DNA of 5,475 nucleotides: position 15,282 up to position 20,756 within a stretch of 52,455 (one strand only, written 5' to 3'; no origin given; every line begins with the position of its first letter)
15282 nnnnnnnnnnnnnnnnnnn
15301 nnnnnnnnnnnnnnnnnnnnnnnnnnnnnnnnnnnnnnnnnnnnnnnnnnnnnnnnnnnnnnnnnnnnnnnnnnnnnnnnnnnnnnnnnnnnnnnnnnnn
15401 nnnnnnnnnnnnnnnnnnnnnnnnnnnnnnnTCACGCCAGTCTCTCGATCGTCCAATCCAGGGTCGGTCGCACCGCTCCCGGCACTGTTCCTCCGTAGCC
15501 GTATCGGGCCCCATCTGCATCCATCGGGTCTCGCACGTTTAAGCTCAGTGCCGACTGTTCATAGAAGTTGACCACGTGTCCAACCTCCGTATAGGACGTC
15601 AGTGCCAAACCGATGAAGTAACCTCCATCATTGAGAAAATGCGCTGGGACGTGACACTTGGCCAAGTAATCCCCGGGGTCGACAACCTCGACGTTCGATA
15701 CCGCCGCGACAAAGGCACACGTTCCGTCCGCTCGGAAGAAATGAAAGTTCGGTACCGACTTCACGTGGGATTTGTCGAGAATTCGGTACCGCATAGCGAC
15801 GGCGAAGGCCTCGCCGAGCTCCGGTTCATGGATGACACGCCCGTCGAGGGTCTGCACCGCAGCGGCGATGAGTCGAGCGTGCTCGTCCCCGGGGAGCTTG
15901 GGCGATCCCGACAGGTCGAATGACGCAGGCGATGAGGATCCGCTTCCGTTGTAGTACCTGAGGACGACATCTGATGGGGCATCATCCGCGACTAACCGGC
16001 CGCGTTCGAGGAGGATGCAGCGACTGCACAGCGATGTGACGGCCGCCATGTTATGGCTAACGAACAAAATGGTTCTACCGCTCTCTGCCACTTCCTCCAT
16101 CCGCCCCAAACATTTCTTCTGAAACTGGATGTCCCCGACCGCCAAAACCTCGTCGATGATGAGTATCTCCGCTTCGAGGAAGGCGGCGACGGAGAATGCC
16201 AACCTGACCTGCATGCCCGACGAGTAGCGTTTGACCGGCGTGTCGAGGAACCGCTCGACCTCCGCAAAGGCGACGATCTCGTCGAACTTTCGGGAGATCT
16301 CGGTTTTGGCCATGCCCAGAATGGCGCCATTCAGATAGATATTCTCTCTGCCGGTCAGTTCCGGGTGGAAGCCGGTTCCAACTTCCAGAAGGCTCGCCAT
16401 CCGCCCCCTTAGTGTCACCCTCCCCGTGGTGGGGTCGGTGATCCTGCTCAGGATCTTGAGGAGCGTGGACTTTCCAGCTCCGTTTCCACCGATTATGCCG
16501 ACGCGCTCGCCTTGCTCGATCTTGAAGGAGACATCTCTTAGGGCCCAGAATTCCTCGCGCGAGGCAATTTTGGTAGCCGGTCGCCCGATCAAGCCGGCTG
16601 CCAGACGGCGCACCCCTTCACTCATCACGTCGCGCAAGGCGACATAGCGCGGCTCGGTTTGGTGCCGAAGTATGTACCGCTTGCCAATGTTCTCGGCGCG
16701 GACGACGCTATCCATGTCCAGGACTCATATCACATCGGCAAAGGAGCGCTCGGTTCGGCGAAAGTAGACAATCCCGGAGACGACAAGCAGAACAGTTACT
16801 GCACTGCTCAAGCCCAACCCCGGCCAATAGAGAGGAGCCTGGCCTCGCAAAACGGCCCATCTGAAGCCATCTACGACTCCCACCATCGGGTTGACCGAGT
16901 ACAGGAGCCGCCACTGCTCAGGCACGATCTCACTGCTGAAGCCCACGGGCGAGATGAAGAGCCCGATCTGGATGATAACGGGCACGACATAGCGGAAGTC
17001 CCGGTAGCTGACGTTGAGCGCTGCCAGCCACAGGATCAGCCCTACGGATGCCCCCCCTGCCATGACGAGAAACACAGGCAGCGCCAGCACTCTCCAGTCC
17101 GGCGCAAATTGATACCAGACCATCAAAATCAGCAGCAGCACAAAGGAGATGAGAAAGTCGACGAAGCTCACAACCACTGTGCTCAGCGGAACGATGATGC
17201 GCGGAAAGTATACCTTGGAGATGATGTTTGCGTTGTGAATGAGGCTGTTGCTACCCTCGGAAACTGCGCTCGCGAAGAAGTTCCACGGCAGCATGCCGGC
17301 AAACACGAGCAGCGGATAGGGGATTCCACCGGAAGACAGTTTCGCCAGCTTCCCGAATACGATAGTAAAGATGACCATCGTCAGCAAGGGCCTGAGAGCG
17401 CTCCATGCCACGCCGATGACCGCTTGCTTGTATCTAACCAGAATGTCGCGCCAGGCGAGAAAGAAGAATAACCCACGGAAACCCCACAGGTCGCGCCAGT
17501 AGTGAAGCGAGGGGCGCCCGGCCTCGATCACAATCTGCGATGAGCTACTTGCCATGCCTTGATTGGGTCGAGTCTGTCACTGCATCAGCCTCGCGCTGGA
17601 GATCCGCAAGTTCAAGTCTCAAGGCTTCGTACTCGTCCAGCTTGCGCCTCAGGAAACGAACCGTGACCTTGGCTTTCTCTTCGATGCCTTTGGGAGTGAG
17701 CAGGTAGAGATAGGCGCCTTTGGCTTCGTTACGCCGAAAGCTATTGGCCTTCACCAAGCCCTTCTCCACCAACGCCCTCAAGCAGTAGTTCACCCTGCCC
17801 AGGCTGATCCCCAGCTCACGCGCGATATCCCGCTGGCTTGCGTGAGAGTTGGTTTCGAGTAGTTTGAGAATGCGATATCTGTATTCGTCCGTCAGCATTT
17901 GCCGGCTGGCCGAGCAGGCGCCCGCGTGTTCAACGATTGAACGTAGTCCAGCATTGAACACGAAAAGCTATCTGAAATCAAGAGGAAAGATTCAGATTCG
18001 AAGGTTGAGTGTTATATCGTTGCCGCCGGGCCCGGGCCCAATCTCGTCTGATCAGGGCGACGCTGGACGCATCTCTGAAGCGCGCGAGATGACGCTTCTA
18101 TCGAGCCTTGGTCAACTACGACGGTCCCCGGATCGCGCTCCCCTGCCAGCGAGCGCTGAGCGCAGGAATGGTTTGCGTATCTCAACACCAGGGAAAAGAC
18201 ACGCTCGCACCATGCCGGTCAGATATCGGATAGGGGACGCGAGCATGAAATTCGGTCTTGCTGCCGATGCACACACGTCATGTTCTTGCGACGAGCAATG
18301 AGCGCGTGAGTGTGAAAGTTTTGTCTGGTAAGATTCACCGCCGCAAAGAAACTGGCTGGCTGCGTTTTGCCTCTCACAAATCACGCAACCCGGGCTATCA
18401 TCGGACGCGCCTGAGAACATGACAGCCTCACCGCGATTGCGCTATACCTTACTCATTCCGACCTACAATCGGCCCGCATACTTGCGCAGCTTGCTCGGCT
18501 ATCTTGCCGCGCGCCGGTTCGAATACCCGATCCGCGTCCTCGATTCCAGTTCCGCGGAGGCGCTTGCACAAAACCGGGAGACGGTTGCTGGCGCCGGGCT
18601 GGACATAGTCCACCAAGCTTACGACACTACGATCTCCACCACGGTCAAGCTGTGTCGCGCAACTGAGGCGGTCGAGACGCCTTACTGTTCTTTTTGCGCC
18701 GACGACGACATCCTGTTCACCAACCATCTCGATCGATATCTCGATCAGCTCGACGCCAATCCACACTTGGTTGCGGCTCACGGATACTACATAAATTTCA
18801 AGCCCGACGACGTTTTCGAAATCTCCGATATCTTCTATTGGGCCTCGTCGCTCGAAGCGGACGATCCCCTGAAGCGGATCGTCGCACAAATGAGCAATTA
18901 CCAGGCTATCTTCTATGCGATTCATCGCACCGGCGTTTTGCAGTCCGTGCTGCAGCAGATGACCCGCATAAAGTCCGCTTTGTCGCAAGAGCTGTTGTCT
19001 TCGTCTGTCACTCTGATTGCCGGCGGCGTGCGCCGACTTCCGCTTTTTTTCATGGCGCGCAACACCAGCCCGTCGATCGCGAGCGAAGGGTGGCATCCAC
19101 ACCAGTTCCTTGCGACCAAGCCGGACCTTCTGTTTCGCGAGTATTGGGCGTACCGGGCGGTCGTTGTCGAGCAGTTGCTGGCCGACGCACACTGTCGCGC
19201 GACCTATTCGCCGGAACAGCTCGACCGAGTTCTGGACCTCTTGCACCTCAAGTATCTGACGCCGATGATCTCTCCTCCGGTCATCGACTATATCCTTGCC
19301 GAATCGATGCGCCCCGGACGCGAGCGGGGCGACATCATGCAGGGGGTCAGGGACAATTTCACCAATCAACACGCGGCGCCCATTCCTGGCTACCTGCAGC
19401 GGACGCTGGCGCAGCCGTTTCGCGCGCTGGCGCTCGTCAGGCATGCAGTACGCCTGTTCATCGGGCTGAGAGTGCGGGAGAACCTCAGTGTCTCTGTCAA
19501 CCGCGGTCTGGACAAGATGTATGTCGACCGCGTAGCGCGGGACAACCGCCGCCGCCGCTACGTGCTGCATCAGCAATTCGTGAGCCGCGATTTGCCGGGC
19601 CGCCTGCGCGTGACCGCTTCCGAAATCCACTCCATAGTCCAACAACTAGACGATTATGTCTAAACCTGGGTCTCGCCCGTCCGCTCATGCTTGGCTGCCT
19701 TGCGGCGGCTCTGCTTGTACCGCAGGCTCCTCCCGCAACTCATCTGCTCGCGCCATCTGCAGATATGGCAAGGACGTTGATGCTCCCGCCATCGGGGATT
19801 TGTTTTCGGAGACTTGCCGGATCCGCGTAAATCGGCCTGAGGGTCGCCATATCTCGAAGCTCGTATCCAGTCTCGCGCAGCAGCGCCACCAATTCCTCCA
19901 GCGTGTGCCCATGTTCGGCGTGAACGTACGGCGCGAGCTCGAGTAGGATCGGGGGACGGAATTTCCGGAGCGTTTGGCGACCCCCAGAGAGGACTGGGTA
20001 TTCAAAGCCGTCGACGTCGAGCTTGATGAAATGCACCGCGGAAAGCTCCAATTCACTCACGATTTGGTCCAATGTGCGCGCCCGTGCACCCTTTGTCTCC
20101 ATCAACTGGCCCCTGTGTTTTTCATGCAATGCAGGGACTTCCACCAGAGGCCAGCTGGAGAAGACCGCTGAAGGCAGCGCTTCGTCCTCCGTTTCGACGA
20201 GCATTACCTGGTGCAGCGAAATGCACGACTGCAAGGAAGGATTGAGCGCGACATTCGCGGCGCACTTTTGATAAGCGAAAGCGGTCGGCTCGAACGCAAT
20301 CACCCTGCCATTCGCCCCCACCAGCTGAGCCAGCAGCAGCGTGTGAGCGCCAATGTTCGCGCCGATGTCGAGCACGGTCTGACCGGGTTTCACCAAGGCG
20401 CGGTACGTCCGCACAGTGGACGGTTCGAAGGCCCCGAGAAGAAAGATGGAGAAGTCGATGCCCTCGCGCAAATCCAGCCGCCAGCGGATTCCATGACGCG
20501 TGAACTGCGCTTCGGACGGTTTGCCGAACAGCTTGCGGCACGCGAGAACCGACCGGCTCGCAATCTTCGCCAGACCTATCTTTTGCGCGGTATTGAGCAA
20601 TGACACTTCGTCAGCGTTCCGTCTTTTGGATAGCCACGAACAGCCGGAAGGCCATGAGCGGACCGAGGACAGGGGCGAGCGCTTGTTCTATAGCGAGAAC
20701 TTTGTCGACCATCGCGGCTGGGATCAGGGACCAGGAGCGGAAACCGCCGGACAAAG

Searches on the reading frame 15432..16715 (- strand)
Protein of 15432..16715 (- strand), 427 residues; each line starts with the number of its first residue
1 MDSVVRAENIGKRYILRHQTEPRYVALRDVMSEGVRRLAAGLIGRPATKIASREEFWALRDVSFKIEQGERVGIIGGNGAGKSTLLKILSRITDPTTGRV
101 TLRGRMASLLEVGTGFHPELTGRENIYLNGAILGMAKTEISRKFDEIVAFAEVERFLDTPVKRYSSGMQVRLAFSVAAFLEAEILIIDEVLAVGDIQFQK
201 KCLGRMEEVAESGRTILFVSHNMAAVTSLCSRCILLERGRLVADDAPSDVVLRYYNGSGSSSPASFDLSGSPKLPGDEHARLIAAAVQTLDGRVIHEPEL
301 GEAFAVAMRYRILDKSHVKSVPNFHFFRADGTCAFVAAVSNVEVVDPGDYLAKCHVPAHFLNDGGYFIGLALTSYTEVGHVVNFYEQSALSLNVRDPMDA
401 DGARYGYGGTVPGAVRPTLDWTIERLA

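Call 57: search_protein_families(library=pfam, proteins=[window:15432-16715:-], max_evalue=0.001)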
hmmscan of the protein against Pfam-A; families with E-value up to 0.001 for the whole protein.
window:15432-16715:- (427 aa): 3 families
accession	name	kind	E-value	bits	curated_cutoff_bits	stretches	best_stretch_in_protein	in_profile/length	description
PF00005.33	ABC_tran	-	1.8e-23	84.1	25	1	59-190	1-135/137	ABC transporter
PF13304.12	AAA_21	-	1.4e-07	32.3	27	1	73-93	3-23/304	AAA domain, putative AbiEii toxin, Type IV TA system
PF14524.12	Wzt_C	-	4.8e-05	23.8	30.4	1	276-396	6-131/143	Wzt C-terminal domain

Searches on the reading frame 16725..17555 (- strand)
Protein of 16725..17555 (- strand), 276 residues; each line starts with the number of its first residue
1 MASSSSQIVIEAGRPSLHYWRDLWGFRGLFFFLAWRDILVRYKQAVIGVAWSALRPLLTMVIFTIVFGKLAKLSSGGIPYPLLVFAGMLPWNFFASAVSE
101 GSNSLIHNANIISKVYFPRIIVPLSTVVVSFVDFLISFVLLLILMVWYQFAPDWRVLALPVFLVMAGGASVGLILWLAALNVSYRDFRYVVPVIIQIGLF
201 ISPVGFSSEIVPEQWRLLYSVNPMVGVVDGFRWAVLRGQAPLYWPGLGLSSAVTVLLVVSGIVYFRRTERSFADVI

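Call 57: search_protein_families(library=pfam, proteins=[window:16725-17555:-], max_evalue=0.001)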
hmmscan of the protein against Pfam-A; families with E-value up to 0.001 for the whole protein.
window:16725-17555:- (276 aa): 1 family
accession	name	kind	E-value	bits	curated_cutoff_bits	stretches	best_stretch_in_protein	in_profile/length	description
PF01061.29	ABC2_membrane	-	7.1e-20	71.9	26.9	1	30-234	3-209/211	ABC-2 type transporter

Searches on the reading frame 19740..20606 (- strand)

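Call 57: search_protein_families(library=pfam, proteins=[window:19740-20606:-], max_evalue=0.001)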
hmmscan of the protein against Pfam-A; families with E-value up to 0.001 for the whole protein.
window:19740-20606:- (288 aa): 2 families
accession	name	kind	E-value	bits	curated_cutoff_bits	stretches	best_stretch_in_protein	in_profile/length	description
PF05050.19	Methyltransf_21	-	6.8e-22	78.8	22.7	1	80-250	1-173/173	Methyltransferase FkbM domain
PF01135.25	PCMT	-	0.00017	21.9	20.3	1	72-119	71-118/210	Protein-L-isoaspartate(D-aspartate) O-methyltransferase (PCMT)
